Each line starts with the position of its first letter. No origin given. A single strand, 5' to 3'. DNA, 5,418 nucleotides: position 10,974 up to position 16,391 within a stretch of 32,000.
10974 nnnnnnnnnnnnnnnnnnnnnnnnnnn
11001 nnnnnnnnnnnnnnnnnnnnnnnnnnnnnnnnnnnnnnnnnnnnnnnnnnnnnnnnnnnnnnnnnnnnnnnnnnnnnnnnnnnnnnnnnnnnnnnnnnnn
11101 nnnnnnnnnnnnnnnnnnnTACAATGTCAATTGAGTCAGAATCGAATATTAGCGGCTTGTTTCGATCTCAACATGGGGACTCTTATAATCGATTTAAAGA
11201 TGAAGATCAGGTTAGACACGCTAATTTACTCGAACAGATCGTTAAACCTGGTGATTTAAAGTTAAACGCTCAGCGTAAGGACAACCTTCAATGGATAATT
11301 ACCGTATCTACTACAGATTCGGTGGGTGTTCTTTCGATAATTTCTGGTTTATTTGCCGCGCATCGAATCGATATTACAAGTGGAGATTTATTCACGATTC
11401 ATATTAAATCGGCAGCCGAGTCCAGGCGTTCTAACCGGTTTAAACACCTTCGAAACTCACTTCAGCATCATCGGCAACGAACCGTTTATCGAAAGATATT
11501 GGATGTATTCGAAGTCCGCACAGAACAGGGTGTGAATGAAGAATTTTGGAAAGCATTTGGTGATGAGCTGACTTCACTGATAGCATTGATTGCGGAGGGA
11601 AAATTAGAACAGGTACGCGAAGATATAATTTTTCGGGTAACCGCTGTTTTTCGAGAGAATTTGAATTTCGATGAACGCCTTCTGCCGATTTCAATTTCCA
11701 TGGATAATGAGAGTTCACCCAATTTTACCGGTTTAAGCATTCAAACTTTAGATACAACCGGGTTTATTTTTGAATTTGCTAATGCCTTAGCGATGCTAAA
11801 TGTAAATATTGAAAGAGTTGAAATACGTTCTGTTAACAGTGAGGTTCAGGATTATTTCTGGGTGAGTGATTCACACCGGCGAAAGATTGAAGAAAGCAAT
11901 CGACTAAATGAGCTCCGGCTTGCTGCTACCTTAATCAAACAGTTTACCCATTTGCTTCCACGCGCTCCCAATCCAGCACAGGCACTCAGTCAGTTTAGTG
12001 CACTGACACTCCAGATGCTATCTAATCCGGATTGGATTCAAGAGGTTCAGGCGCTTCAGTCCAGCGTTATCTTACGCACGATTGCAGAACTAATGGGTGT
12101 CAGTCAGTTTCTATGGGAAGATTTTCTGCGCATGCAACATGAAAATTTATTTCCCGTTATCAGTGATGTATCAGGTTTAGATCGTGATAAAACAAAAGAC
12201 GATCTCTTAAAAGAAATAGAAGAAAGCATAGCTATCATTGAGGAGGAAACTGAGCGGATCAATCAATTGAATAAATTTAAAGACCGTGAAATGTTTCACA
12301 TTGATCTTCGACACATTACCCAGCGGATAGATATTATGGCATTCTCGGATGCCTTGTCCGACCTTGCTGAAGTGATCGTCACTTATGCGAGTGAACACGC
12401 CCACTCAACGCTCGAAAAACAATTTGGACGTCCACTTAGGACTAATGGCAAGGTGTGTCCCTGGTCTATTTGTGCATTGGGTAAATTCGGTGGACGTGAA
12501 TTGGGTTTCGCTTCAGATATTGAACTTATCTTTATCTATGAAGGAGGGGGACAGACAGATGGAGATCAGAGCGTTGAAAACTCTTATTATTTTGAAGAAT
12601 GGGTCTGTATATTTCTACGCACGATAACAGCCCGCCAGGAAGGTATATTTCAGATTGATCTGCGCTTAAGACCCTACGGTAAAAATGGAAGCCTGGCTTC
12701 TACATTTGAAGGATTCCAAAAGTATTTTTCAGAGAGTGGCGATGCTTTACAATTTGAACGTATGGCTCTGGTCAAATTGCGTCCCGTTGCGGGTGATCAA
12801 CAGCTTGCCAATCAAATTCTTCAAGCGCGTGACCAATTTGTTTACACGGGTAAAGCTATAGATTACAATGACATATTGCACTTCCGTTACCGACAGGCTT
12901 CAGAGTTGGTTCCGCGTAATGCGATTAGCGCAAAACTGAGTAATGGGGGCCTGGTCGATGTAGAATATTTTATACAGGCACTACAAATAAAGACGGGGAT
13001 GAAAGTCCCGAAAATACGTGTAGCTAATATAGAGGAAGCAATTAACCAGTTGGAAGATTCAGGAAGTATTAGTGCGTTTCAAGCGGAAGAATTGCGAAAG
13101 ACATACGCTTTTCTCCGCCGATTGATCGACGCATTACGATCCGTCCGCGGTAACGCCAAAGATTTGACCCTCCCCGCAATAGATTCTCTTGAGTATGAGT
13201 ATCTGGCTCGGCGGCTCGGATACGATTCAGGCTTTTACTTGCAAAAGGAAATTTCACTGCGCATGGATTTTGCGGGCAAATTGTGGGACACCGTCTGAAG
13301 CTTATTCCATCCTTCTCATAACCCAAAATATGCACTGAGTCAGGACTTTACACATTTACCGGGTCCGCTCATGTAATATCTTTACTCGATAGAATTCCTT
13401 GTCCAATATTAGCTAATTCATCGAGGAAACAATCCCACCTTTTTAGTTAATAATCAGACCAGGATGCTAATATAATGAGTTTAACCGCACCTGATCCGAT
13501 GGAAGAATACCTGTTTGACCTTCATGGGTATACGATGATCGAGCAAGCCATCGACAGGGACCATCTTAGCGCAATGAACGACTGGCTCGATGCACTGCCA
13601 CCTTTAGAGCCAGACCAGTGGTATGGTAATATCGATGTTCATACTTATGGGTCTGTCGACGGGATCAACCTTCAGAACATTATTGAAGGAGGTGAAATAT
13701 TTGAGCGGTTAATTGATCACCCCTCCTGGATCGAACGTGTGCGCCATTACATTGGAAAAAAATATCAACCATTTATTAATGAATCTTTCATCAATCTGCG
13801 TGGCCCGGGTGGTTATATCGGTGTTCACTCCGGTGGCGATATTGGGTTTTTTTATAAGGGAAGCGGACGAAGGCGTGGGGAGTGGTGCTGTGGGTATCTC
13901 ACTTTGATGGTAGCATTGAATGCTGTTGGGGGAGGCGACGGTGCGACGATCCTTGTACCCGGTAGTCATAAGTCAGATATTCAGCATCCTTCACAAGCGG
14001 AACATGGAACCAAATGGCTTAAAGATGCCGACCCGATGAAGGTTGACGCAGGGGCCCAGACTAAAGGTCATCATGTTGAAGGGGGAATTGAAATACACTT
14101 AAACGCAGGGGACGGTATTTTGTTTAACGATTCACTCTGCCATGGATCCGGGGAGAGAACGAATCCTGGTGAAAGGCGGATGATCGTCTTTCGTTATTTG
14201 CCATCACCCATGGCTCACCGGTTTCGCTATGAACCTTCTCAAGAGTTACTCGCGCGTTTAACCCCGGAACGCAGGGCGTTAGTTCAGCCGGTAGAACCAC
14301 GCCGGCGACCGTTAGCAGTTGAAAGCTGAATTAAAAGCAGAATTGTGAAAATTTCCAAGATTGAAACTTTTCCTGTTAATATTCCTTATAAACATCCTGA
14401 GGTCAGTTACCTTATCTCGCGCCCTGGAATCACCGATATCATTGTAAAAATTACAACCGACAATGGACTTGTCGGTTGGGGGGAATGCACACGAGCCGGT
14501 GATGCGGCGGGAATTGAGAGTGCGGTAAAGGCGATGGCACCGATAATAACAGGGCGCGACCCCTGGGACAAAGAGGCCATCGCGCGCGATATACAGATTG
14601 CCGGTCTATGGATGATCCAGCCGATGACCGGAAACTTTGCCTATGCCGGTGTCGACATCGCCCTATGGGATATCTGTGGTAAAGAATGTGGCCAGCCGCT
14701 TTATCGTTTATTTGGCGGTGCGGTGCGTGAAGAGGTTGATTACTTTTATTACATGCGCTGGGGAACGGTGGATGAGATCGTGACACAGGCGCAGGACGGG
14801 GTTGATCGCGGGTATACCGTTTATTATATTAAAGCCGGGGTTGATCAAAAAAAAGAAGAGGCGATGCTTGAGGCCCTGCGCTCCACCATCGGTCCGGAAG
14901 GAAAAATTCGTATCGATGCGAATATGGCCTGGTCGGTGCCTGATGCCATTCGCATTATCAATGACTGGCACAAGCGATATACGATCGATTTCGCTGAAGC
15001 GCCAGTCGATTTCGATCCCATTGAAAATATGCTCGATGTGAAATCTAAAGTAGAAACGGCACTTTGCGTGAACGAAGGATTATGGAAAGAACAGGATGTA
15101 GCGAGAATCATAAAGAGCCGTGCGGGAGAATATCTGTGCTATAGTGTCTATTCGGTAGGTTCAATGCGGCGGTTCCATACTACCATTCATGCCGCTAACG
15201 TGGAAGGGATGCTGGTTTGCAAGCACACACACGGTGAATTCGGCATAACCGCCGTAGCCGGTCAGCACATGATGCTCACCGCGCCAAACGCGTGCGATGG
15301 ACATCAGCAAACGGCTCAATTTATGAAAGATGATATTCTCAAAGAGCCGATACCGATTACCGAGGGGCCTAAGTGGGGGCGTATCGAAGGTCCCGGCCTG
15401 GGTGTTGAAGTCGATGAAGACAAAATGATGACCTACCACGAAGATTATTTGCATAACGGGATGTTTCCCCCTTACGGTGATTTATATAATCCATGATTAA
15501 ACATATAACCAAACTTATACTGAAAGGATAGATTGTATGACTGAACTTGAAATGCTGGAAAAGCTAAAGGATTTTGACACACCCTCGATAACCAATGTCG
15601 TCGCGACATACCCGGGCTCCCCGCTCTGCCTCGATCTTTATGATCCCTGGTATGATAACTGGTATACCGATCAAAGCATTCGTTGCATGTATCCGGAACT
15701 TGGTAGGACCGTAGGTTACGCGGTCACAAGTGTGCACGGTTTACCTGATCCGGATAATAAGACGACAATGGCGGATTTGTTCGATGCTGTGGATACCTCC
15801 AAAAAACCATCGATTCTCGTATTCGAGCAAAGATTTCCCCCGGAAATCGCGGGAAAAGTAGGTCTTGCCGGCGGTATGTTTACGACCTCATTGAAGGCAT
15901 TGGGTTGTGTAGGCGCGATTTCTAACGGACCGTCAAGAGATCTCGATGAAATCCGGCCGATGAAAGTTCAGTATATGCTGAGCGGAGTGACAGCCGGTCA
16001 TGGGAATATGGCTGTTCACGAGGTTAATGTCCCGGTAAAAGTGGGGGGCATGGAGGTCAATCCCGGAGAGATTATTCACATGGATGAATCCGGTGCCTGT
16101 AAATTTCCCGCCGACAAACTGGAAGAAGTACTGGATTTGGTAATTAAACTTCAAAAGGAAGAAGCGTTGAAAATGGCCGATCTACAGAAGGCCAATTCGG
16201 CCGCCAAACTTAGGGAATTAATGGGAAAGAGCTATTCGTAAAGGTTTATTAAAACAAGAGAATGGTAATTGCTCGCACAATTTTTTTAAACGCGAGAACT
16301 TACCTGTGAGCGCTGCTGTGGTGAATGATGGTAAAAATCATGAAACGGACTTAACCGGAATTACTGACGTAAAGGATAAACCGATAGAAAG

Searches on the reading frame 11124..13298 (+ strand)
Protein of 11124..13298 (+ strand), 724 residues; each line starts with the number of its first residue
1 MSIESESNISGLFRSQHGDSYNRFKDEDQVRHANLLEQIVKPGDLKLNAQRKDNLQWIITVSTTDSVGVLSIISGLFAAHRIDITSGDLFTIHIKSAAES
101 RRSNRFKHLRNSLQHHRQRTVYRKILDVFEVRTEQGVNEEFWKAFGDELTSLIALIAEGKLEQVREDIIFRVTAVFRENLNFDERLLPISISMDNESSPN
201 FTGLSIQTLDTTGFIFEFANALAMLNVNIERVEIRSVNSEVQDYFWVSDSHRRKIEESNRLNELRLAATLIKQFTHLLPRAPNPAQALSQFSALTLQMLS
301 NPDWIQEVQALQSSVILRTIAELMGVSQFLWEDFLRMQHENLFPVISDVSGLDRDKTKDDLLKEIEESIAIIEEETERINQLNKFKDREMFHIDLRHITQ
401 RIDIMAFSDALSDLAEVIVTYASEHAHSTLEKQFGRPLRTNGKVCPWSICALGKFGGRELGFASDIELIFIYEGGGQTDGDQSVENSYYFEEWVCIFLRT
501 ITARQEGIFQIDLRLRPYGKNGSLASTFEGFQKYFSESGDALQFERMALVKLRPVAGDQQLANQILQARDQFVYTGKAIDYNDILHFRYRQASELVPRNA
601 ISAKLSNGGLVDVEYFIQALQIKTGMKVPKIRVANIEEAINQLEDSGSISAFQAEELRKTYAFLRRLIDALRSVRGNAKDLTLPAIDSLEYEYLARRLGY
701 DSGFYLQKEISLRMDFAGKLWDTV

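Call 37: search_protein_families(library=pfam, proteins=[window:11124-13298:+], max_evalue=0.001)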
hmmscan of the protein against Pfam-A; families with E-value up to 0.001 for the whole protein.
window:11124-13298:+ (724 aa): 3 families
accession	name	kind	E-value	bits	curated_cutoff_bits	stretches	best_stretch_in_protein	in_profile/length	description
PF03710.21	GlnE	-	2e-42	145.8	24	1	319-567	3-251/252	Glutamate-ammonia ligase adenylyltransferase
PF08335.16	GlnD_UR_UTase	-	1.5e-09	38.4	21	1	604-701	29-111/141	GlnD PII-uridylyltransferase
PF01842.31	ACT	-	3.5e-08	33.5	27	0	204-240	3-39/66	ACT domain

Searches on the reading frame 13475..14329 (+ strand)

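Call 37: search_protein_families(library=pfam, proteins=[window:13475-14329:+], max_evalue=0.001)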
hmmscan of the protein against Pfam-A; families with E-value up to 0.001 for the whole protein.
window:13475-14329:+ (284 aa): 1 family
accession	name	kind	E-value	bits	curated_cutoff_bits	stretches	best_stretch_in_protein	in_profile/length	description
PF05721.19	PhyH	-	2e-16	61.4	22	1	14-236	1-213/213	Phytanoyl-CoA dioxygenase (PhyH)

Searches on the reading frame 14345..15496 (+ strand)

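Call 37: search_protein_families(library=pfam, proteins=[window:14345-15496:+], max_evalue=0.001)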
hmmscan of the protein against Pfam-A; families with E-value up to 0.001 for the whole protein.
window:14345-15496:+ (383 aa): 2 families
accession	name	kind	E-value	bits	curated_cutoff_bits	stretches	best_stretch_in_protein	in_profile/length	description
PF13378.12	MR_MLE_C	-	1.4e-33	116.9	29.4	1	145-360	2-219/219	Enolase C-terminal domain-like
PF02746.21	MR_MLE_N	-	1.5e-17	64.3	22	1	28-124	25-117/117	Mandelate racemase / muconate lactonizing enzyme, N-terminal domain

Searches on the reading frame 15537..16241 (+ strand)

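Call 37: search_protein_families(library=pfam, proteins=[window:15537-16241:+], max_evalue=0.001)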
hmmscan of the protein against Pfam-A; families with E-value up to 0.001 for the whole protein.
window:15537-16241:+ (234 aa): 1 family
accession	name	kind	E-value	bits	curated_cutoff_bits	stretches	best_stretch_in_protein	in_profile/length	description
PF03737.21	RraA-like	-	1.6e-19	71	24.5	1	45-187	18-150/152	Aldolase/RraA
